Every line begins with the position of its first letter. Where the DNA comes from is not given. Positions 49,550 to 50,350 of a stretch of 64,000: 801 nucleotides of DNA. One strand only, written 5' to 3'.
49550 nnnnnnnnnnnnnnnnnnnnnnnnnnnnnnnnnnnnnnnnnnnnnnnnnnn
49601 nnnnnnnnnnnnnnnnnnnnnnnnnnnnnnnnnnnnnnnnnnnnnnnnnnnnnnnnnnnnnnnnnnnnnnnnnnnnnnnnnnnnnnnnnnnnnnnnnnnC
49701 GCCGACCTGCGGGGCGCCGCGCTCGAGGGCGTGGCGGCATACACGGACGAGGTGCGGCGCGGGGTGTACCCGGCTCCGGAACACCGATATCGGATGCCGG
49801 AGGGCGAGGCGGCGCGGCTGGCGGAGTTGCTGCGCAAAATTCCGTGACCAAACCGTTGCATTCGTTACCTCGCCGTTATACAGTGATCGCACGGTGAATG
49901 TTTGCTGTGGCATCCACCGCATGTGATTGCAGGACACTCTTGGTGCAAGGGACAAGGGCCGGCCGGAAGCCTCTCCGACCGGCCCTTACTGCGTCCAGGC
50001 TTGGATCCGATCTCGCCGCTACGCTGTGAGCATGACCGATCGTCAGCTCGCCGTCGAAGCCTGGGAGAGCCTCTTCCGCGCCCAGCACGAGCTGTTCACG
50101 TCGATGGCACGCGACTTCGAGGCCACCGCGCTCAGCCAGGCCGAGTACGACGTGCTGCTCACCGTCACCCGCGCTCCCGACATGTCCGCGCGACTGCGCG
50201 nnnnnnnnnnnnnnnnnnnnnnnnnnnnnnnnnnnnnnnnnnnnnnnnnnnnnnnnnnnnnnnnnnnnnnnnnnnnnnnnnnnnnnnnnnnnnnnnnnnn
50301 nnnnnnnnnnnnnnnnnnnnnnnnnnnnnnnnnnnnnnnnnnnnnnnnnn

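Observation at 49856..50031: Self-contained ~100-nt transcript with a Cys-Cys micro-ORF and strong hairpin upstream of MarR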

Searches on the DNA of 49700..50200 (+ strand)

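Call 4: search_rna_families(source=window, start=49700, end=50200, threshold=evalue, max_evalue=10, show_alignments=3)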
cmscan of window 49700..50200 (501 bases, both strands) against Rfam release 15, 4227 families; matches with E-value up to 10: 6.
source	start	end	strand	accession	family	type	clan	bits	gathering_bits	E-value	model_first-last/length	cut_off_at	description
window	49940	49987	+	RF01811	PtaRNA1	Gene; antitoxin;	-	20.9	47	0.092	1-72/72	no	Plasmid transferred anti-sense RNA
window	49958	50020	-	RF01686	Acido-1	Gene; sRNA;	-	18.5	50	0.34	1-64/64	no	Acido-1 RNA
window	49951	50012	-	RF01753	psbNH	Cis-reg;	-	18.1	45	0.082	1-60/60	no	psbNH RNA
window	49953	49989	-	RF00945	mir-1226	Gene; miRNA;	-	16.6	95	3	1-75/75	no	mir-1226 microRNA precursor family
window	49954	49987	-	RF04159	MIR1437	Gene; miRNA;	-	15.2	168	6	1-192/192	no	MIR1437 microRNA precursor family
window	49711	49736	+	RF02136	HTT-AS1_3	Gene; lncRNA;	-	13.7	70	4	32-60/60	no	HTT antisense RNA 1 conserved region 3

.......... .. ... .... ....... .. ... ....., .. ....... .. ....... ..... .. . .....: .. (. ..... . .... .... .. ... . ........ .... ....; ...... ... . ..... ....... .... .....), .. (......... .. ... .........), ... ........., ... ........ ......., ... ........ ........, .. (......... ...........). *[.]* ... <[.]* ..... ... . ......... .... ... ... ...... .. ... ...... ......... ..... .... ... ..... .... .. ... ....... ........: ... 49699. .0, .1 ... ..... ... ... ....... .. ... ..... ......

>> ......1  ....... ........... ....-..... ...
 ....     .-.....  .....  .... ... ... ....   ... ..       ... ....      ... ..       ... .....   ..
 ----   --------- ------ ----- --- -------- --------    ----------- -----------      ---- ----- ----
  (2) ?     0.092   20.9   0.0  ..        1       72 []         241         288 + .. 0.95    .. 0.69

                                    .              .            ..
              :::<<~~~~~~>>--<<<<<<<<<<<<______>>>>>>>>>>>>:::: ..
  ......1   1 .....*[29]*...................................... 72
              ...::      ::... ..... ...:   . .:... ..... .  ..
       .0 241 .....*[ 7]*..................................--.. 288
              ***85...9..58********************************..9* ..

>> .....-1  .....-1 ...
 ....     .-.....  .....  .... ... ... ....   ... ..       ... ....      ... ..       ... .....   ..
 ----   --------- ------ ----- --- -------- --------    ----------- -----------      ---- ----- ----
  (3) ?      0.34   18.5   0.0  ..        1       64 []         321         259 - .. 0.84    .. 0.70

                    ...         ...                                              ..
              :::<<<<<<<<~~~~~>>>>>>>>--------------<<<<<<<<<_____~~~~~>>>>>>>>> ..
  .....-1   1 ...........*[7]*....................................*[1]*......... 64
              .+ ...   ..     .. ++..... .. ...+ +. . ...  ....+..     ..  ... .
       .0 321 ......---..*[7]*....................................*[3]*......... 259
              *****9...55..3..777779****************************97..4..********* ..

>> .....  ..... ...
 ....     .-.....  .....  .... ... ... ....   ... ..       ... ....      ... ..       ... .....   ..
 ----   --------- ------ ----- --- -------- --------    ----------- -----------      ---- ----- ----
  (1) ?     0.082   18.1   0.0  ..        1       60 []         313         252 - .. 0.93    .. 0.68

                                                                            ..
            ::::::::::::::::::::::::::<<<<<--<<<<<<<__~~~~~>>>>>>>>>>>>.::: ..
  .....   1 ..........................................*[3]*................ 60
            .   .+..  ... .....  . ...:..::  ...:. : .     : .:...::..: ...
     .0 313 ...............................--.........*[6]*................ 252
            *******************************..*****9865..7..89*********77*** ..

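Call 33: build_rna_model(alignment_id=A3)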
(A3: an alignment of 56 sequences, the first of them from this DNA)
Model R1 built from alignment A3 (56 sequences, 129 columns); structure: RNAalifold consensus.
model positions 109; base pairs 26; branch points 2; effective number of sequences 1.36; information 0.589 bits per position. Calibrated on 0.2 Mb of random sequence (short: E-values are rough).
structure used (alignment columns):
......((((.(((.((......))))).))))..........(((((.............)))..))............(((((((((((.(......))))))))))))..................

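Call 36: search_with_rna_model(model_id=R1, source=window, max_evalue=1, show_alignments=1)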
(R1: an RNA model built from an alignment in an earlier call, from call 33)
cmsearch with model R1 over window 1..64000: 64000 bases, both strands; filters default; matches with E-value up to 1: 3.
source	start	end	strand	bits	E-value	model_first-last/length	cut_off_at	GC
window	49891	49997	+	120.8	6.5e-26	1-109/109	no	0.61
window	49944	50039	-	27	0.00012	1-109/109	no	0.66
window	39994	40084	-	10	0.81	1-109/109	no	0.75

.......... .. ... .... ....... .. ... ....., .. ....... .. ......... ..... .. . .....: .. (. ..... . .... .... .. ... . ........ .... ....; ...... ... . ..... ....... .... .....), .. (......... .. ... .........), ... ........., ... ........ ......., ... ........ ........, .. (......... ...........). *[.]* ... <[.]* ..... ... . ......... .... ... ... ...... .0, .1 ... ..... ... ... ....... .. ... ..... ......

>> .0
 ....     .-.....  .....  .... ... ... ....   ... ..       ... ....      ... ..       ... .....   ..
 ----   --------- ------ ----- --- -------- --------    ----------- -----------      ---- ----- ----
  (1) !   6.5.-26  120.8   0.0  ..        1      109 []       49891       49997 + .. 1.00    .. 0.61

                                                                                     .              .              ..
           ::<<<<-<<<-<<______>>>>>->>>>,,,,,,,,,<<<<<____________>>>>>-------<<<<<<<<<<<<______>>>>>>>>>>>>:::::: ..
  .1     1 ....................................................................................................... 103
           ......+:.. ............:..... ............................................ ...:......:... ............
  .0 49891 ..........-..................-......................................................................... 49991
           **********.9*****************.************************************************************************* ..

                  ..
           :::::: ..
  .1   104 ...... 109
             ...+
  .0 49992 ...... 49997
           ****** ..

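Call 37: search_with_rna_model(model_id=R1, sources=[window, L001, L003, L004, L005, L006, L007, L008, L009, L010, L011, L012, L014, L015, L016, L017, L018, L019, L020, L021, L022, L023, L024, L025, L026, L027, L028, L029, L030, L031, L032, L033, L034, L035, L036, L037, L038, L039, L040, L041, L042, L043, L044, L045, L046, L047, L048, L049, L050, L051, L052, L053, L054, L055, L056, L057, L058, L059, L060, L061, L062, L063, L064, L065, L066, L067, L068, L069, L070, L071, L072, L073, L074, L075, L076, L077, L078, L079, L080, L081, L082, L083, L084, L085, L086, L087, L088, L089, L090, L091, L092, L093, L094, L095, L096, L097, L098, L099], max_evalue=0.001, make_alignment=true)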
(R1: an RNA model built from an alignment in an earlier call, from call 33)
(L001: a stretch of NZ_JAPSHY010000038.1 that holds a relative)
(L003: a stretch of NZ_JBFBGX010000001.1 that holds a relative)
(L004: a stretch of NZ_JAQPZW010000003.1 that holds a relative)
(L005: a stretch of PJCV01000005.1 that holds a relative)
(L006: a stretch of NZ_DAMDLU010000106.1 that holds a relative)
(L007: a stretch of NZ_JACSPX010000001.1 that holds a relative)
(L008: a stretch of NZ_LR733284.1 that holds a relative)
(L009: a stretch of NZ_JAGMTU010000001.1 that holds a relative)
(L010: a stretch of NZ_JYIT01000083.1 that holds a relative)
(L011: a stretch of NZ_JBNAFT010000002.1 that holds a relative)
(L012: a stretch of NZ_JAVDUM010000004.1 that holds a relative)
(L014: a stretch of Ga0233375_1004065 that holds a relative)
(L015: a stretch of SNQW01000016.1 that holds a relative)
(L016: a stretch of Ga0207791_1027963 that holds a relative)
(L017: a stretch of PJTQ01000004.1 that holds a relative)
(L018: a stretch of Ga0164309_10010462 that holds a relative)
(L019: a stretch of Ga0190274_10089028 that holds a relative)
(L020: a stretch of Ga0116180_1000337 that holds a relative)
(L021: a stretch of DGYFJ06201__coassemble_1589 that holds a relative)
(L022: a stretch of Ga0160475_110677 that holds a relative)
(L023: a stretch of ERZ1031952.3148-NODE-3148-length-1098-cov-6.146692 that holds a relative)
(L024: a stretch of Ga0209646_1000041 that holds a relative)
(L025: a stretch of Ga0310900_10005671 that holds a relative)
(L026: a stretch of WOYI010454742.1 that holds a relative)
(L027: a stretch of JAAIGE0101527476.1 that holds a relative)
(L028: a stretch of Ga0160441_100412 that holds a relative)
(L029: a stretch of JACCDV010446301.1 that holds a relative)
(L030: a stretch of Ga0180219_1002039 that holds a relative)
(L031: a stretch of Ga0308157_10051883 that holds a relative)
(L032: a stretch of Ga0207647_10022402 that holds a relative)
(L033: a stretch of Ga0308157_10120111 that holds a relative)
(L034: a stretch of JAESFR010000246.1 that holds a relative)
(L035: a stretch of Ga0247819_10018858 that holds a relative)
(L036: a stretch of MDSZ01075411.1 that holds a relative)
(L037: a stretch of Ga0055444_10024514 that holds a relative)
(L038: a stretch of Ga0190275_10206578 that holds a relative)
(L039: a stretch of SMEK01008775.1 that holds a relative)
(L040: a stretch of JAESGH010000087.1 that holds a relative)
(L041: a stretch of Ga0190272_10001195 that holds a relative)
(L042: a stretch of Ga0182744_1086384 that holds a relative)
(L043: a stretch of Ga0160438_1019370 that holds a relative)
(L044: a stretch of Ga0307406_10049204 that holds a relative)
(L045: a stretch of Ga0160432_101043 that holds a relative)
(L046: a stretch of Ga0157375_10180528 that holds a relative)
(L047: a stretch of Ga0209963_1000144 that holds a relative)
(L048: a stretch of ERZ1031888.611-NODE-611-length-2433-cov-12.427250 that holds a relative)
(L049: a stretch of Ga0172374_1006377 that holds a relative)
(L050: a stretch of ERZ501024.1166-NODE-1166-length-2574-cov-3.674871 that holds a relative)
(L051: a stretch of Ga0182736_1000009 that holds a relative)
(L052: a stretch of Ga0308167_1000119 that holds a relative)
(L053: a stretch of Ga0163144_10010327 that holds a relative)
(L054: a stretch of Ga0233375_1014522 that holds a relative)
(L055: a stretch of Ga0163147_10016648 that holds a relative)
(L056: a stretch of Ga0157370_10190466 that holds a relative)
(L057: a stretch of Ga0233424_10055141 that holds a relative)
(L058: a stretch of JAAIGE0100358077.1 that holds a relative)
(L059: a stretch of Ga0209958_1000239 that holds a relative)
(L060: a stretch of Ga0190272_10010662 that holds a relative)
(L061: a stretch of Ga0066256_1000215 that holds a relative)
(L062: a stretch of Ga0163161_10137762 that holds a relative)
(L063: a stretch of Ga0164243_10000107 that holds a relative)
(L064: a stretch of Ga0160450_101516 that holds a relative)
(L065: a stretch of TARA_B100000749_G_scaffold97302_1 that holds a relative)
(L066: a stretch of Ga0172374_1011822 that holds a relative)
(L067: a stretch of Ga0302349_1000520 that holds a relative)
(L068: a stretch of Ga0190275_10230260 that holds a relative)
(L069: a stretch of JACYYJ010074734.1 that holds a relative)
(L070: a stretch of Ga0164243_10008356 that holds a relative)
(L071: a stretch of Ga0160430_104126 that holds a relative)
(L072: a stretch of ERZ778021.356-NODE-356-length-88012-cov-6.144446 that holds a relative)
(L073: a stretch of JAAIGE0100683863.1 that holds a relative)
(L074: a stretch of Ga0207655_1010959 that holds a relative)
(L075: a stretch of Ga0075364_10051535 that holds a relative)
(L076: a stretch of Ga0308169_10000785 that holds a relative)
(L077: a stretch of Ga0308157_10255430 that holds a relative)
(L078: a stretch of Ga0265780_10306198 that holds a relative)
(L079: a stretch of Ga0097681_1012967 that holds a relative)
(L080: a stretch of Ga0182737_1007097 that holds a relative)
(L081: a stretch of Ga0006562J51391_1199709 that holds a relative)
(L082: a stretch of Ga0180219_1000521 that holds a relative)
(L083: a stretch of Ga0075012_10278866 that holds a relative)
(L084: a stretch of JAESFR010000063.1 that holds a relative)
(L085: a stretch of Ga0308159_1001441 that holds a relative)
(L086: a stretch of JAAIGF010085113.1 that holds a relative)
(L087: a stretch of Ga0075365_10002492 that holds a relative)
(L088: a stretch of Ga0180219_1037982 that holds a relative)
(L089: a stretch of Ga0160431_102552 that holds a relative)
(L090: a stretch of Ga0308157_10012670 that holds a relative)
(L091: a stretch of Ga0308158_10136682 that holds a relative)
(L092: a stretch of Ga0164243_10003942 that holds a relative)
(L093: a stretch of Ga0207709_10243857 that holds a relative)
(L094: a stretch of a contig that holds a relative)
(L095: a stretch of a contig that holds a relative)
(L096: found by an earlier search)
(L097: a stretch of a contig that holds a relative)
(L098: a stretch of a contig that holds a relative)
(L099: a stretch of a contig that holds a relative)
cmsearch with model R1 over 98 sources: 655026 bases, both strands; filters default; matches with E-value up to 0.001: 126.
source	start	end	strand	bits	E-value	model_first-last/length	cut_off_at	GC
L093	621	729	-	131.3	2.8e-27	1-109/109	no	0.59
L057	976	1084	+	131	3.1e-27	1-109/109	no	0.61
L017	1280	1388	+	131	3.2e-27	1-109/109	no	0.6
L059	1071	1179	+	130.1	5.1e-27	1-109/109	no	0.59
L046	524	632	-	129.9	5.6e-27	1-109/109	no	0.61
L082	6850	6958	+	129.9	5.6e-27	1-109/109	no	0.61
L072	8701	8809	-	129.9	5.8e-27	1-109/109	no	0.6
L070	3233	3341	-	129.4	7.2e-27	1-109/109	no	0.61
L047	3357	3465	+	129.3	7.5e-27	1-109/109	no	0.6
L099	6097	6205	-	129.1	8.5e-27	1-109/109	no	0.59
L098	427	535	+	128.9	9.3e-27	1-109/109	no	0.59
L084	8892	9000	-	128.9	9.7e-27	1-109/109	no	0.61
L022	10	118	+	128.4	1.3e-26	1-109/109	no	0.61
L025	1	109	-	128.3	1.3e-26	1-109/109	no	0.6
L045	7199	7307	+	128.3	1.3e-26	1-109/109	no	0.6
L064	575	683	-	128.3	1.3e-26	1-109/109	no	0.6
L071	2951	3059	+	128.3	1.3e-26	1-109/109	no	0.59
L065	3257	3365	+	127.9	1.6e-26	1-109/109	no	0.61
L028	12175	12283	-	125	7.1e-26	1-109/109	no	0.61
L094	1861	1969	+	125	7.1e-26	1-109/109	no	0.61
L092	901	1008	-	124.3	1e-25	1-109/109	no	0.61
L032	778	886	+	124.2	1.1e-25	1-109/109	no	0.61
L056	1552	1659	-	123.8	1.4e-25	1-109/109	no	0.59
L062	1165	1272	-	123.8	1.4e-25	1-109/109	no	0.59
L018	2077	2184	-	123.6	1.5e-25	1-109/109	no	0.58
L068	95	203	-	123.4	1.7e-25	1-109/109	no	0.6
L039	1392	1498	+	122.9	2.1e-25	1-109/109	no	0.58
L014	4451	4558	-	122.6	2.6e-25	1-109/109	no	0.6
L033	441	547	+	122.3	3e-25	1-109/109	no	0.6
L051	7915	8021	-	121.7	4e-25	1-109/109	no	0.61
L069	13080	13186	+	121.7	4e-25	1-109/109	no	0.61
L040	4924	5030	-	121.2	5.3e-25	1-109/109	no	0.6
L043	350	456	-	121.2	5.3e-25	1-109/109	no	0.6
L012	2847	2953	+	120.8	6.6e-25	1-109/109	no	0.62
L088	669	775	-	120.4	8.1e-25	1-109/109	no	0.59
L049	19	125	-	120.4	8.1e-25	1-109/109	no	0.62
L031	875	982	+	120.2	8.9e-25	1-109/109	no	0.6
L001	221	327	+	120.1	9.4e-25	1-109/109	no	0.62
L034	4374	4481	-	119.8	1.1e-24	1-109/109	no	0.59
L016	1507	1613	-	119.8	1.1e-24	1-109/109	no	0.59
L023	592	698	-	119.8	1.1e-24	1-109/109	no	0.59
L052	8002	8108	-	119.8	1.1e-24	1-109/109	no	0.59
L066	3341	3447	-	119.8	1.1e-24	1-109/109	no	0.6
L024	554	660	-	119.4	1.3e-24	1-109/109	no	0.62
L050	2055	2161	+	119.4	1.3e-24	1-109/109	no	0.62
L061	3241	3347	-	119.4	1.4e-24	1-109/109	no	0.57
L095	8911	9020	-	119.3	1.4e-24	1-109/109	no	0.57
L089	1826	1932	+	119.3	1.4e-24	1-109/109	no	0.59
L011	2848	2955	+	119.1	1.6e-24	1-109/109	no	0.61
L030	8016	8125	+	118.9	1.8e-24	1-109/109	no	0.56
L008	2859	2966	+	118.8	1.8e-24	1-109/109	no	0.59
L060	923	1030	+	117.9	2.9e-24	1-109/109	no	0.61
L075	1580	1686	+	116.9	5e-24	1-109/109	no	0.6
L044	1254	1364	-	116.9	5e-24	1-109/109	no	0.59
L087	2118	2225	-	116.7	5.7e-24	1-109/109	no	0.61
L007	2860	2967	+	116.4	6.5e-24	1-109/109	no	0.6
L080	1485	1592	-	116.3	7e-24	1-109/109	no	0.62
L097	372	479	-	116.3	7e-24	1-109/109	no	0.62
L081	1004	1113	+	116.1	7.5e-24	1-109/109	no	0.59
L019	10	117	+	116.1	7.6e-24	1-109/109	no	0.59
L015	13340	13446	+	115.7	9.4e-24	1-109/109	no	0.61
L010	2859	2965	+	115.5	1.1e-23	1-109/109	no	0.56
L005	2860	2967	+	114.2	2.1e-23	1-109/109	no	0.6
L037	1257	1363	+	113.8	2.6e-23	1-109/109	no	0.58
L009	2858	2964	+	113.6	2.8e-23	1-109/109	no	0.57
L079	2024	2130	-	113.6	2.8e-23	1-109/109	no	0.57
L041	5601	5707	+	113.2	3.5e-23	1-109/109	no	0.62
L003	2859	2966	+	113.2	3.5e-23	1-109/109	no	0.61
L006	2860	2967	+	111.6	8e-23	1-109/109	no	0.58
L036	7394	7501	-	110.2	1.7e-22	1-109/109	no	0.58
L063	6455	6564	-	109.6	2.3e-22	1-109/109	no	0.59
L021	3008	3117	-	108.8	3.4e-22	1-109/109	no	0.59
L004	2861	2968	+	108.4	4.1e-22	1-109/109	no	0.61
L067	6244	6352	+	108.2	4.7e-22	1-109/109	no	0.61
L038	1757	1862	-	107.8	5.8e-22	2-109/109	5'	0.61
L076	100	204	-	107.2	7.9e-22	1-109/109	no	0.6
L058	220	330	+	106.6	1.1e-21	1-109/109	no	0.59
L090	4720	4828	+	105.9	1.6e-21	1-109/109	no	0.61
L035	1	97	+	105.8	1.6e-21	13-109/109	5'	0.62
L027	2632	2742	-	105.7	1.7e-21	1-109/109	no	0.59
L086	3136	3246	-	105.6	1.8e-21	1-109/109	no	0.6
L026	14780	14890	-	103.1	6.9e-21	1-109/109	no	0.62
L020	5063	5166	+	101.7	1.4e-20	1-109/109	no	0.6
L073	1062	1164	+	96.3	2.3e-19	1-109/109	no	0.56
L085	10844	10946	-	95.2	4e-19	1-109/109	no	0.57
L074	1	79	-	91.8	2.5e-18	1-79/109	3'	0.57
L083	1071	1149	+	91.8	2.5e-18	1-79/109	3'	0.57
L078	1331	1426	+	91.4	3e-18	1-94/109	3'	0.57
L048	2305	2411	-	87.7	2.1e-17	1-109/109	no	0.59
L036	7165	7270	-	81.5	5.2e-16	1-109/109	no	0.64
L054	1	73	-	79.1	1.8e-15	1-74/109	3'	0.58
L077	1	67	-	75.9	9.7e-15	1-69/109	3'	0.54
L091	1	63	-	65.4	2.4e-12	1-65/109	3'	0.52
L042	1214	1313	-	57.6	1.4e-10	10-109/109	5'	0.65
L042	1011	1118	-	51.8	2.9e-09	1-109/109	no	0.7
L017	1335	1450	-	33.2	4.6e-05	1-109/109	no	0.73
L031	929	1025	-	33.1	5e-05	1-109/109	no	0.66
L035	44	142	-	32.6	6.2e-05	1-109/109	no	0.69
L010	2912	2995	-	31.5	0.00011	1-109/109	no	0.68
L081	1060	1165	-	31.4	0.00012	1-109/109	no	0.68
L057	1031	1131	-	31.1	0.00014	1-109/109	no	0.74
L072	8673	8754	+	30.6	0.00019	1-109/109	no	0.67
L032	833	924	-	30.1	0.00023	1-109/109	no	0.74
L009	2911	2995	-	29.9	0.00026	1-109/109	no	0.68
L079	1993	2077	+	29.9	0.00026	1-109/109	no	0.68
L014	4422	4504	+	29.8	0.00027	1-109/109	no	0.72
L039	1445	1535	-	29.8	0.00028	1-109/109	no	0.65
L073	1114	1201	-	29.8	0.00028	1-109/109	no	0.64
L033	494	619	-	29.6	0.0003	1-109/109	no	0.64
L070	3200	3286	+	29.6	0.0003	1-109/109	no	0.71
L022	65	169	-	29.4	0.00033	1-109/109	no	0.7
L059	1126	1209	-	29.4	0.00035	1-109/109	no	0.68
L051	7871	7968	+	29.2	0.00037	1-109/109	no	0.62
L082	6905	6984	-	29.2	0.00037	1-109/109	no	0.7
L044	1232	1307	+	28.9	0.00043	1-109/109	no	0.7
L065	3312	3429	-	28.6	0.00051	1-109/109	no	0.69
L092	861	954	+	28.6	0.00052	1-109/109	no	0.73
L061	3200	3294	+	28.3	0.00059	1-109/109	no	0.64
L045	7254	7357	-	28.3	0.00059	1-109/109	no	0.65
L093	589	674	+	28.3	0.00061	1-109/109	no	0.66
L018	2036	2130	+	28.1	0.00068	1-109/109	no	0.73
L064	533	628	+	28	0.0007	1-109/109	no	0.74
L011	2902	2975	-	27.7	0.00082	1-109/109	no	0.7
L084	8876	8945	+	27.5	0.00091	1-109/109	no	0.71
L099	6059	6150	+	27.4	0.00096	1-109/109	no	0.66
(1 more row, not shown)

Alignment A4: 126 matches aligned to the model, 183 columns, each read 5' to 3' on its own strand. Consensus structure (alignment columns), stored with it:
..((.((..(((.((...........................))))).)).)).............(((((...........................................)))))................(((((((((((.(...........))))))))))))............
